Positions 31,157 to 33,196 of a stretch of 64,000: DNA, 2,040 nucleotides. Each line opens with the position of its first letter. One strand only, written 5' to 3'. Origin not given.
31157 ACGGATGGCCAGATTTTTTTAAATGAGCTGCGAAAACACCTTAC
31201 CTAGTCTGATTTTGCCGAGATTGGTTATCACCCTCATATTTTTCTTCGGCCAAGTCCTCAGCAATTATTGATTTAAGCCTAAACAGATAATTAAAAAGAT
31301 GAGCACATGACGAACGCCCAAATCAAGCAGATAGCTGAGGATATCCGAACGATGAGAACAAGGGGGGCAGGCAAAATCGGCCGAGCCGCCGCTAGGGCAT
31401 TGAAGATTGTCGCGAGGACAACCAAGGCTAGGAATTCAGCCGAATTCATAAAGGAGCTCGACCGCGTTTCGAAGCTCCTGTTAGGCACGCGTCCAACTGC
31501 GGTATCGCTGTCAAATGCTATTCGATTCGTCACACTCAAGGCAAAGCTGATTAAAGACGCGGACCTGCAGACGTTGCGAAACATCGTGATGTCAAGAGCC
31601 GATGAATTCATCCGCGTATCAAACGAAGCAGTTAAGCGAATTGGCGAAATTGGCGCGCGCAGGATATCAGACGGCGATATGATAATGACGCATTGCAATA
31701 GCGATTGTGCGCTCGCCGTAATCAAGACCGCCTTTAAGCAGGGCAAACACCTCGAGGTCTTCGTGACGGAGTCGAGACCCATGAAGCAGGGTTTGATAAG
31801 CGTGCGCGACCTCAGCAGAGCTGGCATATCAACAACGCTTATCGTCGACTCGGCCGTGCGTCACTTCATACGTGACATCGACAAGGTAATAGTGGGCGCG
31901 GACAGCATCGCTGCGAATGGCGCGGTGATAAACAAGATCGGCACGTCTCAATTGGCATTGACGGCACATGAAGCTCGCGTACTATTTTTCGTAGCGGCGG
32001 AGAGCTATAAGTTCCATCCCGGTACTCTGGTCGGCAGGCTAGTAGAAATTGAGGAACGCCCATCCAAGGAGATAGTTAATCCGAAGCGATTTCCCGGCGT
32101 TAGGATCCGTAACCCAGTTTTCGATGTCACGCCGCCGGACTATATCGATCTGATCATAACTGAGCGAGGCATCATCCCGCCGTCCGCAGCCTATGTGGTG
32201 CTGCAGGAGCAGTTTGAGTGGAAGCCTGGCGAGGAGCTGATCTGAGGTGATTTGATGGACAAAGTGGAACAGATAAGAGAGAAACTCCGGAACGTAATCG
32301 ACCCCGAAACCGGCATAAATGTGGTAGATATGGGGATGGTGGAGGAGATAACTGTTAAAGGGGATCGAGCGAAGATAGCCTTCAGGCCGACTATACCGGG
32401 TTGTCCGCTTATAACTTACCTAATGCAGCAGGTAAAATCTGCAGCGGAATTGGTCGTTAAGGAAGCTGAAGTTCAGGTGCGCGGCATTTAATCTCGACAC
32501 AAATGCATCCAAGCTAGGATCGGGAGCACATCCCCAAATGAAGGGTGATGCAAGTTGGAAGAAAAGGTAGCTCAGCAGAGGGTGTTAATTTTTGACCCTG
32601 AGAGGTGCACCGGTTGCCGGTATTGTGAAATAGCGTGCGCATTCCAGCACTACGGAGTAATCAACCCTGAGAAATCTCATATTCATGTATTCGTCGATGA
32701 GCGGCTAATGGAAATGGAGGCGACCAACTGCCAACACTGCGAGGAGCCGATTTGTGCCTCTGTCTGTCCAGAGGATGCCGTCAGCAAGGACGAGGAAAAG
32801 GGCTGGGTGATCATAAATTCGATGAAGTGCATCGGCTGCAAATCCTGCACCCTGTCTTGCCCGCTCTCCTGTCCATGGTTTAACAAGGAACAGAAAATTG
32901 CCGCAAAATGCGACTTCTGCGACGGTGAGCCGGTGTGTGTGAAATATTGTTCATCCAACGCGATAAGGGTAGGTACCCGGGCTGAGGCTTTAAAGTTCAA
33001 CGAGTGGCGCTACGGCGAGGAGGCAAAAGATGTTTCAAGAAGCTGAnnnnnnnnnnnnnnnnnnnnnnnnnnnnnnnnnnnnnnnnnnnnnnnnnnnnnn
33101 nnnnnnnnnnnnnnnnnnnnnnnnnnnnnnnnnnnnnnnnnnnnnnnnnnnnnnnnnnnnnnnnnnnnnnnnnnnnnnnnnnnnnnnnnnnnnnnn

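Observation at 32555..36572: Ech-type [NiFe] hydrogenase core with an embedded HdrB-like CCG protein and no membrane subunits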

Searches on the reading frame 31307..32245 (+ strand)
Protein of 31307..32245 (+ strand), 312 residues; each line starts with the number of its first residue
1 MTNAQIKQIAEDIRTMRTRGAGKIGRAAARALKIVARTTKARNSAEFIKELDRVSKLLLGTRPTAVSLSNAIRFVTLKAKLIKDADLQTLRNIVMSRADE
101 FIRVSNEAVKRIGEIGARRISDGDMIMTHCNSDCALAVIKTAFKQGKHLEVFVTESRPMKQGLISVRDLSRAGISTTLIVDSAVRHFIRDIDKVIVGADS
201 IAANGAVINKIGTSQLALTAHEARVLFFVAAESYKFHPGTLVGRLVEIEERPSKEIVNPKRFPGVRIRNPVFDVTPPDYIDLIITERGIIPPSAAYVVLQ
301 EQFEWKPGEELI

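Call 72: search_protein_families(library=ncbifam, proteins=[window:31307-32245:+], max_evalue=0.00001)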
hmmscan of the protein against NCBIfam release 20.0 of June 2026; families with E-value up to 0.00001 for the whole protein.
window:31307-32245:+ (312 aa): 8 families
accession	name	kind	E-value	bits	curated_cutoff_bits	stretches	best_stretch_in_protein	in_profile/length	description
TIGR00511.1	ribulose_e2b2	equivalog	1.4e-126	421.8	314.1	1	5-305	1-301/301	ribose 1,5-bisphosphate isomerase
TIGR00524.1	eIF-2B_rel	subfamily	7.2e-89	297.9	185.85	1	5-292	3-303/303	S-methyl-5-thioribose-1-phosphate isomerase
NF004326.0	PRK05720.1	subfamily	1.4e-70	237.9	271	1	4-294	38-344/358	s-methyl-5-thioribose-1-phosphate isomerase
TIGR00512.1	salvage_mtnA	equivalog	1.9e-62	211.1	279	1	4-290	28-333/335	S-methyl-5-thioribose-1-phosphate isomerase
NF006210.0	PRK08335.1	equivalog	5.5e-57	193.1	339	1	2-292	2-271/275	translation initiation factor IF-2B subunit alpha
NF004700.0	PRK06036.1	equivalog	2.8e-52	177.8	528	1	4-293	31-331/339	S-methyl-5-thioribose-1-phosphate isomerase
NF004436.0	PRK05772.1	equivalog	7.4e-48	163.6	521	1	5-292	45-351/363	S-methyl-5-thioribose-1-phosphate isomerase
NF004994.0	PRK06372.1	equivalog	2.7e-23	82.7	249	1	139-294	99-250/253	translation initiation factor IF-2B subunit delta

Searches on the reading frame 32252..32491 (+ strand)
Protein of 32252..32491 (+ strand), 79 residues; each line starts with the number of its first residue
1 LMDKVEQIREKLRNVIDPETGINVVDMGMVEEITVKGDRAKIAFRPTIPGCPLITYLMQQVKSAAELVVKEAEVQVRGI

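Call 3: search_protein_families(library=pfam, proteins=[window:32252-32491:+], max_evalue=0.01)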
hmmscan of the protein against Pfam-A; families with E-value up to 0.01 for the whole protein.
window:32252-32491:+ (79 aa): 1 family
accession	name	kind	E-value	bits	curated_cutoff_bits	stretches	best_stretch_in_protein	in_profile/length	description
PF01883.24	FeS_assembly_P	-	2e-19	70.1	23.5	1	6-75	2-72/73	Iron-sulfur cluster assembly protein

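Call 4: search_protein_families(library=ncbifam, proteins=[window:32252-32491:+], max_evalue=0.01)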
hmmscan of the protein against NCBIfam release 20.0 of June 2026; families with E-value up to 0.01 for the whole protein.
window:32252-32491:+ (79 aa): 4 families
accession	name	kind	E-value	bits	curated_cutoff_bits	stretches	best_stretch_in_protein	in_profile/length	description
NF041868.1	paad_haloarch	equivalog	4.9e-11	42.8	180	1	7-75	30-100/127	1,2-phenylacetyl-CoA epoxidase subunit PaaD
TIGR02159.1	PA_CoA_Oxy4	equivalog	5.3e-10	39.7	108.15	1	16-75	2-63/146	1,2-phenylacetyl-CoA epoxidase subunit PaaD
TIGR02945.1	SUF_assoc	equivalog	3.2e-09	37.1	143.4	1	6-74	4-73/99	SUF system Fe-S cluster assembly protein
TIGR03406.1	FeS_long_SufT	hypoth_equivalog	6.6e-09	35.8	202.6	1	4-76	74-151/174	putative Fe-S cluster assembly protein SufT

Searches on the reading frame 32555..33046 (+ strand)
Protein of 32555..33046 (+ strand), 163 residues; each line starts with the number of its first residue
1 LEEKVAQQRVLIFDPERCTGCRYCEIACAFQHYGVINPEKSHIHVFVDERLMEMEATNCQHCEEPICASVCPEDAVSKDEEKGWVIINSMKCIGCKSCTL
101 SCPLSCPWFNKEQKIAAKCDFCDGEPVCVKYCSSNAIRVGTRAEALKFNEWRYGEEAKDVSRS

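Call 3: search_protein_families(library=pfam, proteins=[window:32555-33046:+], max_evalue=0.01)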
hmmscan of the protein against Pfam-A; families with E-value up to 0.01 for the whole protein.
window:32555-33046:+ (163 aa): 10 families
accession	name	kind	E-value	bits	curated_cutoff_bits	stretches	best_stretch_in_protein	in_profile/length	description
PF13247.11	Fer4_11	-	1.1e-16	61.3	26.2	1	52-142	3-100/100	4Fe-4S dicluster domain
PF12838.12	Fer4_7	-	1.1e-12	48.7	27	2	17-75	1-52/52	4Fe-4S dicluster domain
PF12837.12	Fer4_6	-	1e-11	44.6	25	2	13-31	4-22/24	4Fe-4S binding domain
PF12797.12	Fer4_2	-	1.1e-10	41.1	24.5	2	85-103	3-21/22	4Fe-4S binding domain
PF13187.11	Fer4_9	-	1.3e-09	38.3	27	2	17-75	1-51/52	4Fe-4S dicluster domain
PF00037.32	Fer4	-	1.3e-08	34.7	21.1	2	12-28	2-18/24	4Fe-4S binding domain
PF13237.11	Fer4_10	-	2.7e-08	34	25.5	2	54-103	4-53/53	4Fe-4S dicluster domain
PF14697.11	Fer4_21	-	1.9e-07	31.5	35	2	14-76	4-57/59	4Fe-4S dicluster domain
PF12800.12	Fer4_4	-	8.8e-05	23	24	0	91-103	3-15/17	4Fe-4S binding domain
PF25160.1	LdpA_Fe-S-bd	-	0.0002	21.5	27.6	1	61-105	4-41/49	LdpA Fe-S cluster-binding domain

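Call 4: search_protein_families(library=ncbifam, proteins=[window:32555-33046:+], max_evalue=0.01)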
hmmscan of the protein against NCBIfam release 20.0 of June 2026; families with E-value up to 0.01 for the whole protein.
window:32555-33046:+ (163 aa): 52 families (the best 25 are shown)
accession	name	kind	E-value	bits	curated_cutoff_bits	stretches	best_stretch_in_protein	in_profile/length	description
NF045766.1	PhenlGlyoxDHPadI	equivalog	1.1e-27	96.9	700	1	9-150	5-144/443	NADH-dependent phenylglyoxylate dehydrogenase subunit beta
TIGR02951.1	DMSO_dmsB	equivalog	2.6e-24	86.1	214.1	2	56-144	61-155/161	DMSO/selenate family reductase complex B subunit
NF008134.0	PRK10882.1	equivalog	1.5e-23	83.3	263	2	57-152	111-218/329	hydrogenase 2 operon protein HybA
NF009408.0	PRK12769.1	equivalog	1.4e-21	76.3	1003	1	9-147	3-152/659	formate-dependent uric acid utilization protein AegA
NF045715.1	sulf_resp_HmcB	equivalog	1.8e-19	70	420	2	55-152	103-208/307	sulfate respiration complex iron-sulfur protein HmcB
NF007382.0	PRK09898.1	equivalog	2.6e-19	69.6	213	1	8-139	58-200/208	ferredoxin-like protein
NF007658.0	PRK10330.1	equivalog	3.2e-18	65.8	260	1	8-104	2-101/181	electron transport protein HydN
TIGR03149.1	cyt_nit_nrfC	equivalog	3.3e-18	65.9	377.6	1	55-141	90-183/225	cytochrome c nitrite reductase Fe-S protein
TIGR01582.1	FDH-beta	equivalog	8.6e-17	61.2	334.7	1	56-150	90-190/283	formate dehydrogenase subunit beta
NF009451.0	PRK12809.1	equivalog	2.5e-16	59.1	1154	1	14-139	8-136/639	formate-dependent uric acid utilization protein YgfT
NF045797.1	DsrO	equivalog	6.5e-16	58.5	200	2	57-113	101-156/235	sulfate reduction electron transfer complex DsrMKJOP subunit DsrO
NF038355.1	FDH3_beta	equivalog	2.2e-15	57.1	240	1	11-126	5-125/180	formate dehydrogenase FDH3 subunit beta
NF011569.0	PRK14993.1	equivalog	3.7e-15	56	416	1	58-137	99-183/244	tetrathionate reductase subunit TtrB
TIGR03478.1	DMSO_red_II_bet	subfamily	2.2e-14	53.1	480.7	1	58-140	130-218/321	DMSO reductase family type II enzyme, iron-sulfur subunit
NF041715.1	arsenate_red_ArrB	equivalog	6e-14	52.1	450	1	12-112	6-109/233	arsenate respiratory reductase iron-sulfur subunit ArrB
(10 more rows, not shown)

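Call 54: search_solved_structures(query=window:32555-33046:+, max_evalue=0.000001, show_alignments=1)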
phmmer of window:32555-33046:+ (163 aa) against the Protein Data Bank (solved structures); distinct sequences matched with E-value up to 0.000001: 23.
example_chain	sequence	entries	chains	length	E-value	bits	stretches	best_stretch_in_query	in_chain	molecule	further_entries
8c0z_C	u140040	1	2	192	3.6e-30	108.3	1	3-137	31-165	Iron-sulfur cluster-binding protein potential subunit of aldehyde oxidoreductase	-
9mqx_E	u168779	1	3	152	6.7e-27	97.7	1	8-139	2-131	Fe-S-cluster-containing hydrogenase subunit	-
6x6u_B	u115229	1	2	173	1.7e-26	96.4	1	2-134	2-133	Oxidoreductase, Fe-S subunit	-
6x1o_B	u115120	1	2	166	4.1e-25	91.8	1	12-134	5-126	Oxidoreductase, Fe-S subunit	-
7qv7_A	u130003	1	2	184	1.2e-19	74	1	8-112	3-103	Hydrogen dependent carbon dioxide reductase subunit HycB3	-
1kqf_B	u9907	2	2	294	6.7e-17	65.1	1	57-153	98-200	FORMATE DEHYDROGENASE, NITRATE-INDUCIBLE, IRON-SULFUR SUBUNIT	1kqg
7qv7_B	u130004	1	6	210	5.3e-16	62.2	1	10-105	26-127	Hydrogen dependent carbon dioxide reductase subunit HycB4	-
4ydd_B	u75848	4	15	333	9.3e-15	58.1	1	58-141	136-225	DMSO reductase family type II enzyme, iron-sulfur subunit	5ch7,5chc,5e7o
7z0s_B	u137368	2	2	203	6.2e-14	55.5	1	9-111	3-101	Formate hydrogenlyase subunit 2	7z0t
1q16_B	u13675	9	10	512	4.9e-13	52.5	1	56-123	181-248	Respiratory nitrate reductase 1 beta chain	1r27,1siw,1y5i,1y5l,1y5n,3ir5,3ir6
1y4z_B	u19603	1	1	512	1.8e-12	50.7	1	56-123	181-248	Respiratory nitrate reductase 1 beta chain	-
3egw_B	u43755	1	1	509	2.9e-12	50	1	56-123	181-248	Respiratory nitrate reductase 1 beta chain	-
2ivf_B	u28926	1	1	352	6.3e-12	48.9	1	56-123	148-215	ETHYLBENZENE DEHYDROGENASE BETA-SUBUNIT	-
6cz7_B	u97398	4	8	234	8e-12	48.6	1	11-110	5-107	4Fe-4S ferredoxin, iron-sulfur binding domain protein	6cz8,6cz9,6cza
30gj_B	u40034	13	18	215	9e-12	48.4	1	58-158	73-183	Formate dehydrogenase, beta subunit, putative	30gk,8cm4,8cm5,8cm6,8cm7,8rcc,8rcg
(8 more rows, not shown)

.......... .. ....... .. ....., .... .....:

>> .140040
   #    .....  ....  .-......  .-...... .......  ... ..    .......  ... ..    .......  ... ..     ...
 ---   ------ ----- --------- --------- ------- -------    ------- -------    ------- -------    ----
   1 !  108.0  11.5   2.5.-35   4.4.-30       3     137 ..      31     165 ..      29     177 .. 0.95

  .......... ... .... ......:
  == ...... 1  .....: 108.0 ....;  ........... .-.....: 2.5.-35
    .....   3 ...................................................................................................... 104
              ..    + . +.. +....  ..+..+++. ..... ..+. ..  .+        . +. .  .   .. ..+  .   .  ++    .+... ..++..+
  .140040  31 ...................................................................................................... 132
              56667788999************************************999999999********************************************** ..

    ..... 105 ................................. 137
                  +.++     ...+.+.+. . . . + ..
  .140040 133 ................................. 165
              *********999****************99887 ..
